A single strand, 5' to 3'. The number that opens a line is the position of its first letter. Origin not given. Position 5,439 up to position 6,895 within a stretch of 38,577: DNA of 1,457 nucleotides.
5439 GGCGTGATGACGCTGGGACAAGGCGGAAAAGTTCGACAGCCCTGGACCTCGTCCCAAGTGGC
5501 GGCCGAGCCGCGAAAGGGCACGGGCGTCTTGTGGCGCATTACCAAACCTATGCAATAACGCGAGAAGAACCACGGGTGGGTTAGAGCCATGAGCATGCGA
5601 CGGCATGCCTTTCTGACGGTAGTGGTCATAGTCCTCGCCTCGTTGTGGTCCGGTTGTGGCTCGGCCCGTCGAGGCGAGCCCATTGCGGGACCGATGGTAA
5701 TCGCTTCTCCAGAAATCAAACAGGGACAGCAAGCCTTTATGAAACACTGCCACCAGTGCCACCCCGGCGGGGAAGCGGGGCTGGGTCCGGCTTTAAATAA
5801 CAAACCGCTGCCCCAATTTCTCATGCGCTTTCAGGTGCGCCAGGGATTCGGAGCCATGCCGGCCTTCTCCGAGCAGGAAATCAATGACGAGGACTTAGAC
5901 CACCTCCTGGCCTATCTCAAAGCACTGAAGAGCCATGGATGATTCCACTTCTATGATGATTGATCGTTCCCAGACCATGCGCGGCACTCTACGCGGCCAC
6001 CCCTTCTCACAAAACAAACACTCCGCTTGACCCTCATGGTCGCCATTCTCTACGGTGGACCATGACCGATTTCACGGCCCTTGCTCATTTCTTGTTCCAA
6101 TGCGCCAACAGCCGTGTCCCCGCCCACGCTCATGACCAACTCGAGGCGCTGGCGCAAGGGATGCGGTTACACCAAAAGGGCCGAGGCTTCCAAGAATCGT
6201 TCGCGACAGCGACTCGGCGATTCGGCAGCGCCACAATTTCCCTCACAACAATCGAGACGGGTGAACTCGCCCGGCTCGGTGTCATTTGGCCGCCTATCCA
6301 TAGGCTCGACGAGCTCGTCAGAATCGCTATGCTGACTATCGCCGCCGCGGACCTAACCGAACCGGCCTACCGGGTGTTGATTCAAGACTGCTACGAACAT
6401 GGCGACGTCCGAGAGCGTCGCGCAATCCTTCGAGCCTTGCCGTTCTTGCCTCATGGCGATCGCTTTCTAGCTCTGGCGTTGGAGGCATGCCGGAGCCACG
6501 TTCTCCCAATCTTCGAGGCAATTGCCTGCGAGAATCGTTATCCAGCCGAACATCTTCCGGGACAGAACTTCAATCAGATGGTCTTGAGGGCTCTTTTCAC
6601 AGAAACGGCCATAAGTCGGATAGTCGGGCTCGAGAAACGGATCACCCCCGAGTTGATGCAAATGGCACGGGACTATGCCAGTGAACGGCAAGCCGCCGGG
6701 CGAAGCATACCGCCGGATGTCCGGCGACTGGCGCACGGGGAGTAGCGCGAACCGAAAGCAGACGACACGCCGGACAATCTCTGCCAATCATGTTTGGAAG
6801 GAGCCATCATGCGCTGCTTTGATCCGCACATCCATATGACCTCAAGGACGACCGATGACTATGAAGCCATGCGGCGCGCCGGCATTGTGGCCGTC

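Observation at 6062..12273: Complete ebo (eboA-F) cluster rearranged into two convergent halves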

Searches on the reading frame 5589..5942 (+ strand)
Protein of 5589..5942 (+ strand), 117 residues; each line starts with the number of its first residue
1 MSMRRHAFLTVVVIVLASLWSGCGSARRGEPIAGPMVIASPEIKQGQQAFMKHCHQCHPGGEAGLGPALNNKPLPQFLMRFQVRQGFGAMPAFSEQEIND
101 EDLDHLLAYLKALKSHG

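Call 28: search_protein_families(library=pfam, proteins=[window:5589-5942:+], max_evalue=0.01)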
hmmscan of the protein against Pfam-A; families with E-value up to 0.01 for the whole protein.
window:5589-5942:+ (117 aa): 3 families
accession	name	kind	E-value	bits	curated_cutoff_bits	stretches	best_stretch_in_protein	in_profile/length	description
PF13442.11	Cytochrome_CBB3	-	6.4e-16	58.9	27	1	42-110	2-68/68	Cytochrome C oxidase, cbb3-type, subunit III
PF00034.26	Cytochrom_C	-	2.6e-06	29.1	21.3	1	44-113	2-89/90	Cytochrome c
PF14495.11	Cytochrom_C550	-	0.00017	21.8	27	1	36-63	19-46/136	Cytochrome c-550 domain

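Call 29: search_protein_families(library=ncbifam, proteins=[window:5589-5942:+], max_evalue=0.01)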
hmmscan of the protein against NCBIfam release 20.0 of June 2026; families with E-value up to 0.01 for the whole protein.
window:5589-5942:+ (117 aa): 10 families
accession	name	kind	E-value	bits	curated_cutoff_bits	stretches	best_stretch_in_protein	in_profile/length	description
NF045930.1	Cytc6PetJCyano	equivalog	5.9e-07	29.4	135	1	40-110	26-102/110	cytochrome c6 PetJ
NF050122.1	bc1_QcrC_actin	exception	4e-06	26.3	200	0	5-65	2-63/253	cytochrome bc1 complex diheme cytochrome c subunit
NF011054.0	PRK14486.1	equivalog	5e-05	22.9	447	1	35-116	207-293/294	putative bifunctional cbb3-type cytochrome c oxidase subunit II/cytochrome c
NF052248.1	SorU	equivalog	0.00016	21.9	100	1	54-109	16-71/72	SorU family sulfite dehydrogenase c-type cytochrome subunit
TIGR02603.1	CxxCH_TIGR02603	domain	0.0002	21.4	68.15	0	42-69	2-31/134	putative heme-binding domain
TIGR03045.1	PS_II_C550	equivalog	0.00052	19.7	177.75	1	35-63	43-71/159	photosystem II cytochrome c-550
NF045774.1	cytochro_C551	exception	0.00057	19.8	118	1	6-112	4-108/110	cytochrome c551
TIGR00782.1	ccoP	equivalog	0.0029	16.9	179.95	0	42-113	202-281/285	cytochrome-c oxidase, cbb3-type subunit III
NF045773.1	cytochro_C550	exception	0.005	16.8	125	1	40-103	46-112/118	cytochrome c550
TIGR03872.1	cytochrome_MoxG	equivalog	0.0098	16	147.8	0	42-71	43-73/133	cytochrome c(L), periplasmic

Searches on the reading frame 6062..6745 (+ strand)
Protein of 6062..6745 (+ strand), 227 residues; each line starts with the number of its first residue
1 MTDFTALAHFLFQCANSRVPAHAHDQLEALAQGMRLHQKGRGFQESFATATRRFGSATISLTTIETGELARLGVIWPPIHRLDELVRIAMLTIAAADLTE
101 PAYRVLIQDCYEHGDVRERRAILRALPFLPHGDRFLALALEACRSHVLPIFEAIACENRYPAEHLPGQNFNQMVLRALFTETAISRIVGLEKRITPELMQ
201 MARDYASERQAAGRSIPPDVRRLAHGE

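Call 3: search_protein_families(library=ncbifam, proteins=[window:6062-6745:+], max_evalue=0.001)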
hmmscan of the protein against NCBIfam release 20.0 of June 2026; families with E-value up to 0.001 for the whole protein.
window:6062-6745:+ (227 aa): 2 families
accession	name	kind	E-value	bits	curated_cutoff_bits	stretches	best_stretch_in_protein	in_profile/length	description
NF035938.1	EboA_domain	domain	2.6e-44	150.8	50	1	83-223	1-139/140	EboA domain-containing protein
NF035937.1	EboA_family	subfamily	4e-39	134.7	320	1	9-223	3-217/219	EboA family metabolite traffic protein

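Call 4: search_protein_families(library=pfam, proteins=[window:6062-6745:+], max_evalue=0.001)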
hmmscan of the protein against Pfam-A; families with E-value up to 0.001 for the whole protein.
window:6062-6745:+ (227 aa): 0 families
